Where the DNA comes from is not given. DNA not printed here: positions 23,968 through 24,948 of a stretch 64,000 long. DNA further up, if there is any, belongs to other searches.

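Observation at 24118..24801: Receiver domain fused to a histidine-kinase dimerisation helix whose phospho-acceptor His is Asn (pseudo-HisKA, no ATPase domain).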

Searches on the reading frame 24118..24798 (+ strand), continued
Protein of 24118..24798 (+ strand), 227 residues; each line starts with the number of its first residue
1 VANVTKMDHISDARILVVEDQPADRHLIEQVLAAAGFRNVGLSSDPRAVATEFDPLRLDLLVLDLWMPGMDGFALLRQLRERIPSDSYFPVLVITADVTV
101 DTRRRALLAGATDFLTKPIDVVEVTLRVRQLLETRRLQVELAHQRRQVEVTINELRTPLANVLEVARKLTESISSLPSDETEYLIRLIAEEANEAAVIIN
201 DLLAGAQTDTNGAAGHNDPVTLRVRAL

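Call 33: search_solved_structures(query=A2, max_evalue=0.00001, show_alignments=0)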
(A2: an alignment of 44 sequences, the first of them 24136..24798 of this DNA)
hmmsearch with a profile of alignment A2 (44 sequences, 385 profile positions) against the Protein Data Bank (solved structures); distinct sequences matched with E-value up to 0.00001: 351 (the best 60 are shown).
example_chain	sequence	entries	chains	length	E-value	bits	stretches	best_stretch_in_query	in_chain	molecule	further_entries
6qrj_A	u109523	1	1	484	5.5e-49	170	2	173-374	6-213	Hybrid kinase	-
4jas_A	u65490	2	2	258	1e-43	152.7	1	159-384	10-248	Histidine kinase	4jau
5uht_A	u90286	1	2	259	2.9e-43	151.1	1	158-384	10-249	Sensor histidine kinase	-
3dge_A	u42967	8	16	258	3.2e-43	151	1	159-384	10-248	Sensor protein | Histidine kinase | Sensor histidine kinase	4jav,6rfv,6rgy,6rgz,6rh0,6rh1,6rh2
2c2a_A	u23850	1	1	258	3.3e-43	151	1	159-384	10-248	SENSOR HISTIDINE KINASE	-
6azr_A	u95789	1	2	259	2.6e-42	148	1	158-384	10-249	Sensor histidine kinase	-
6rh7_A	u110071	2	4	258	1e-41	146.1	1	159-384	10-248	Sensor histidine kinase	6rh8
7p8e_A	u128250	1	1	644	2.1e-41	145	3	147-310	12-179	Receiver domain of histidine kinase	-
7z8n_A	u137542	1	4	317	7.3e-40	139.9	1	138-382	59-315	Histidine kinase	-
9g85_A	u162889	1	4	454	3.4e-38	134.5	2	8-140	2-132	Response regulator PleD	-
2wb4_A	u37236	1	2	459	3.5e-38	134.4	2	8-140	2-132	DIGUANYLATE CYCLASE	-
9g86_A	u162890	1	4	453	3.9e-38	134.3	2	9-140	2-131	Response regulator PleD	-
1w25_A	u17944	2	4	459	4.1e-38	134.2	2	9-140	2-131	STALKED-CELL DIFFERENTIATION CONTROLLING PROTEIN | RESPONSE REGULATOR PLED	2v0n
8avv_A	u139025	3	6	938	4.2e-37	130.9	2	140-383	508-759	Bacteriophytochrome,Response regulator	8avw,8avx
8u4x_A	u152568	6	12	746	7.8e-37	130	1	153-384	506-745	histidine kinase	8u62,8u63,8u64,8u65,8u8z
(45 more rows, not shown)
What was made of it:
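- On Rec-controlled histidine kinase (LvrB type): The family profile hits LvrB end to end (call 33).
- Architecture: the family profile matches LvrB (8vc9_A) end to end, E=4.7e-32 (call 33).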

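Call 34: fold_search(model_id=the predicted structure, library=pdb)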
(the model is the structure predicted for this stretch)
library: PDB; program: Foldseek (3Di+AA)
matches with E <= 10: 1309; with E <= 0.001: 585
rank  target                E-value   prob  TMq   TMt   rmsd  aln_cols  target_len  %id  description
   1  5hm6_A                3.0e-09  1.00  0.49  0.89   1.8       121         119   30  N-terminal domain of BfmR from Acinetobacter baumannii (released 2017-01-18)
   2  6ww6_B                3.4e-09  1.00  0.53  0.60   7.8       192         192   21  Crystal structure of EutV bound to RNA (released 2021-11-24)
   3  4kny_B                4.1e-09  1.00  0.50  0.49   1.9       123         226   32  Crystal structure of the response regulator KdpE complexed to DNA in an active-like conformation (released 2014-02-19)
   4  6ifh                  4.1e-09  1.00  0.48  0.85   2.2       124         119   31  Unphosphorylated Spo0F from Paenisporosarcina sp. TG-14 (released 2019-01-16)
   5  4kfc_B                4.6e-09  1.00  0.50  0.50   1.9       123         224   32  Crystal structure of a hyperactive mutant of response regulator KdpE complexed to its promoter DNA (released 2014-02-19)
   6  1yio                  6.1e-09  1.00  0.49  0.53   9.2       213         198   25  Crystallographic structure of response regulator StyR from Pseudomonas fluorescens (released 2005-09-27)
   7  1xhf_B                8.2e-09  1.00  0.49  0.85   2.2       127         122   28  Crystal structure of the bef3-activated receiver domain of redox response regulator arca (released 2005-05-17)
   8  6br7_A                8.7e-09  1.00  0.50  0.88   1.8       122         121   30  Beryllium fluorinated receiver domain of BfmR from Acinetobacter baumannii (released 2018-02-21)
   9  5xso                  9.3e-09  1.00  0.47  0.51  11.8       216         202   26  Crystal structure of full-length FixJ from B. japonicum crystallized in space group C2221 (released 2018-05-23)
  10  6wsh_A                1.2e-08  1.00  0.52  0.59   8.7       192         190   21  Crystal structure of EutV from Enterococcus faecalis (released 2021-05-05)
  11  5e3j_A                1.2e-08  1.00  0.50  0.89   1.8       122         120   30  The response regulator RstA is a potential drug target for Acinetobacter baumannii (released 2016-05-04)
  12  8ted_B                1.5e-08  1.00  0.48  0.22  16.0       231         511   20  PorX primitive orthorhombic crystal form (released 2024-04-17)
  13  9dvt_R                1.6e-08  1.00  0.49  0.46   2.4       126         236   35  Cryo-EM structure of RpaA bound to PkaiBC DNA and the CTD of the alpha subunit of RNAP from the cyanobacterium Synecho (released 2025-10-15)
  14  8tef_A                1.6e-08  1.00  0.49  0.22  13.6       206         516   19  PorX primitive monoclinic crystal form (released 2024-04-17)
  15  8tef_D                1.6e-08  1.00  0.49  0.22  13.5       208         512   21  PorX primitive monoclinic crystal form (released 2024-04-17)
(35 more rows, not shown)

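Call 35: search_solved_structures(query=window:24118-24798:+, max_evalue=0.01, show_alignments=0)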
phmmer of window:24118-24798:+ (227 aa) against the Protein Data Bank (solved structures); distinct sequences matched with E-value up to 0.01: 260 (the best 60 are shown).
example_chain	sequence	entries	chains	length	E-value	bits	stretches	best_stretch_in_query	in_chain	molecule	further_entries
9g85_A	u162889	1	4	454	3.7e-23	85.7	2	12-144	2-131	Response regulator PleD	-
2wb4_A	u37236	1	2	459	3.8e-23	85.6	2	12-144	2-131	DIGUANYLATE CYCLASE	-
9g86_A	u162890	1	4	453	4.7e-23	85.3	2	13-144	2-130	Response regulator PleD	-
1w25_A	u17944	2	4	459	4.9e-23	85.3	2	13-144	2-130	STALKED-CELL DIFFERENTIATION CONTROLLING PROTEIN | RESPONSE REGULATOR PLED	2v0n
4l4u_A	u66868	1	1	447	1.4e-14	57.6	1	12-168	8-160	Transcriptional regulator (NtrC family)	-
9xzo_A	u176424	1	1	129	2.1e-14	57.1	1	13-132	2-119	De novo protein M1X0B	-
1ny5_A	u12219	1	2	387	2.5e-14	56.8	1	14-168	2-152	transcriptional regulator (NtrC family)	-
1zy2_A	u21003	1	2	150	3.1e-14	56.5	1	14-149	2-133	transcriptional regulator NtrC1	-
3m6m_D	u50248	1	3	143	3.9e-14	56.2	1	10-129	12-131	Sensory/regulatory protein rpfC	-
1dc7_A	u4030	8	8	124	4.7e-14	56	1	15-130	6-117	NITROGEN REGULATION PROTEIN | NITROGEN REGULATION PROTEIN NR(I) | NTRC RECEIVER DOMAIN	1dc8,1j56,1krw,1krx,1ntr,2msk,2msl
3t6k_A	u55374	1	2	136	1.9e-13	54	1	14-137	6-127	Response regulator receiver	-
4b09_A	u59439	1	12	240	2.4e-13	53.6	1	12-156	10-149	TRANSCRIPTIONAL REGULATORY PROTEIN BAER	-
3luf_A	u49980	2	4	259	3.2e-13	53.2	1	13-134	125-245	Two-component system response regulator/GGDEF domain protein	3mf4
9ji3_J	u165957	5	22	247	1.2e-12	51.4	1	11-133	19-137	DNA-binding response regulator | Possible two component system response transcriptional positive regulator PhoP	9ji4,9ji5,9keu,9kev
3r0j_A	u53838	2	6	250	1.2e-12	51.4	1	11-133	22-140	POSSIBLE TWO COMPONENT SYSTEM RESPONSE TRANSCRIPTIONAL POSITIVE REGULATOR PHOP | Response regulator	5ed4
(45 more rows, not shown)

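Call 50: search_protein_representatives(alignment_id=A3)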
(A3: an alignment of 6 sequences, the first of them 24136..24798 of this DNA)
Query: 6 sequences, 221 profile positions. Proteins with E-value up to 0.001 (for the whole library): 541030; up to 1e-10: 77211; up to 1e-30: 759. The best 150 are listed.
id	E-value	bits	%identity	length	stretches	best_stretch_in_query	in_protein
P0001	3.2e-132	455.2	-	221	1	1-221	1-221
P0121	1.5e-55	204.6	-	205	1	3-138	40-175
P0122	4.0e-52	193.3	-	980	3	4-163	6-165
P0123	1.8e-49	184.7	-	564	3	4-138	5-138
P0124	1.5e-48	181.7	-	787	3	6-201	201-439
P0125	1.1e-47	178.8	-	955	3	8-199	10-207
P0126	2.2e-47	177.9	-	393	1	7-217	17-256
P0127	2.6e-47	177.6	-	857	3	4-167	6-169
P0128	3.4e-47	177.2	-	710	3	4-176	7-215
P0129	8.9e-47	175.9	-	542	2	5-158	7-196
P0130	1.6e-46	175.0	-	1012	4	4-144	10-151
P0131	4.3e-46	173.6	-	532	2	4-148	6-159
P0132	1.8e-45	171.6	-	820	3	5-154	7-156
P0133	2.3e-45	171.2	-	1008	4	8-153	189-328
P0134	1.1e-44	169.0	-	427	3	8-142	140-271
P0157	5.8e-42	160.1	-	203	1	5-189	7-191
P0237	2.5e-38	148.3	-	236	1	4-205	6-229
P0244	3.8e-38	147.6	-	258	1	5-205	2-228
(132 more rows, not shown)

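Call 52: find_encoding_contigs(protein=P0157, flank=5000, max_places=3)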
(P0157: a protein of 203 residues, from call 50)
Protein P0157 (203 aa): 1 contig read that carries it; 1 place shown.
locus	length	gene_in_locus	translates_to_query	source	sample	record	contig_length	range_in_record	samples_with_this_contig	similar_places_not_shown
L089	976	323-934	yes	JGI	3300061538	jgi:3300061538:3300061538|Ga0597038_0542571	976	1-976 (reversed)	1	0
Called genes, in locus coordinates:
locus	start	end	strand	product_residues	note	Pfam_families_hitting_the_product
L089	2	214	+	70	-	?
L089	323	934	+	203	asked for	PF00072:Response_reg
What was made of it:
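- Closest known: Other natural REC-DHp proteins without a CA domain, found in this session. Different: None is characterised, and no genomic context was available (call 52).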

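Call 53: search_protein_families(library=pfam, proteins=[P0157, P0237, P0244, P0005, P0004, P0003, P0007], max_evalue=0.1)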
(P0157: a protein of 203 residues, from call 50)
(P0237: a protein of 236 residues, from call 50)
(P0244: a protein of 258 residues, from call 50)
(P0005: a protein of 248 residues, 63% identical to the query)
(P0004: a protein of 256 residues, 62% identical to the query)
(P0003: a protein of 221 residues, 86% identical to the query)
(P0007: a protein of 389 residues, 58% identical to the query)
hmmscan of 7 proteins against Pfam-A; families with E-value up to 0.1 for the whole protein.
P0157 (203 aa): 1 family
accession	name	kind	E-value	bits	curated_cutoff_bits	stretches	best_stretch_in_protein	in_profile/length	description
PF00072.30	Response_reg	-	4.4e-25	88.4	30.2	1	11-124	1-110/111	Response regulator receiver domain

P0237 (236 aa): 3 families
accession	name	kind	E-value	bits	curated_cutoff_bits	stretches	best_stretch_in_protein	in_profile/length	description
PF00072.30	Response_reg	-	1.5e-28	99.6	30.2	1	11-124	1-110/111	Response regulator receiver domain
PF23198.2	PDE8A_N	-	0.04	14.3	29.6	1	35-83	36-85/147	PDE8A-like, N-terminal domain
PF06698.16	DUF1192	-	0.085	13.4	25.5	0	144-164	25-45/58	Protein of unknown function (DUF1192)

P0244 (258 aa): 2 families
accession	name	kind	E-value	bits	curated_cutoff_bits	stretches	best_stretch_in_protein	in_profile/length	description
PF00072.30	Response_reg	-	3.1e-25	89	30.2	1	6-119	1-110/111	Response regulator receiver domain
PF00512.31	HisKA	-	0.0078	16.7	26.9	1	164-216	6-54/66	His Kinase A (phospho-acceptor) domain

P0005 (248 aa): 2 families
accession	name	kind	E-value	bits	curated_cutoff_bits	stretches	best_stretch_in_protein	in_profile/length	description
PF00072.30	Response_reg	-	4e-22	78.9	30.2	1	9-122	1-110/111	Response regulator receiver domain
PF00512.31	HisKA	-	6.2e-07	29.8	26.9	1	166-232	1-64/66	His Kinase A (phospho-acceptor) domain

P0004 (256 aa): 2 families
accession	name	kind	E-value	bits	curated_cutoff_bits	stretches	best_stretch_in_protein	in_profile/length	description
PF00072.30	Response_reg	-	9e-25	87.4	30.2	1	17-130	1-110/111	Response regulator receiver domain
PF00512.31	HisKA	-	0.00056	20.3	26.9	1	175-241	2-65/66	His Kinase A (phospho-acceptor) domain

P0003 (221 aa): 2 families
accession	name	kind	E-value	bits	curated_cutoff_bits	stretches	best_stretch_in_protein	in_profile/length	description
PF00072.30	Response_reg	-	1.5e-24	86.8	30.2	1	9-122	1-110/111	Response regulator receiver domain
PF00512.31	HisKA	-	1.7e-05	25.2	26.9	1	148-203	12-64/66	His Kinase A (phospho-acceptor) domain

P0007 (389 aa): 4 families
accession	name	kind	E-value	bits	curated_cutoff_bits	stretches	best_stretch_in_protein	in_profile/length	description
PF02518.31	HATPase_c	-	2.4e-22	79.9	26.4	1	281-387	1-109/111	Histidine kinase-, DNA gyrase B-, and HSP90-like ATPase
PF00072.30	Response_reg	-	9.9e-22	77.7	30.2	1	15-128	1-110/111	Response regulator receiver domain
PF00512.31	HisKA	-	5.3e-14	52.5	26.9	1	172-238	1-64/66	His Kinase A (phospho-acceptor) domain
PF13581.12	HATPase_c_2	-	0.014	15.9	27.4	1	271-383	23-125/127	Histidine kinase-like ATPase domain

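Call 57: find_related_loci(query=A3, collection=metagenome_contigs, flank=3000)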
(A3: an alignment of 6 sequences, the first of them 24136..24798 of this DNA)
Query A3 (221 aa) in metagenome_contigs; peptide patterns used: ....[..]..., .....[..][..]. (x = any residue, [..] = any of these).
544 stretches matched a pattern; 15 encode a relative of the query (tblastn E <= 1e-3); 15 distinct loci.
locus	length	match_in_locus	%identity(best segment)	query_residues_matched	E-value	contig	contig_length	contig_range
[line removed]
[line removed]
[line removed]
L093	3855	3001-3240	31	53-135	2e-10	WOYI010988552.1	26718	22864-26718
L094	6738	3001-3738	36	5-111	3e-9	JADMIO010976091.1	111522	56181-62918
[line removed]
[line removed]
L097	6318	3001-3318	32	7-117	8e-8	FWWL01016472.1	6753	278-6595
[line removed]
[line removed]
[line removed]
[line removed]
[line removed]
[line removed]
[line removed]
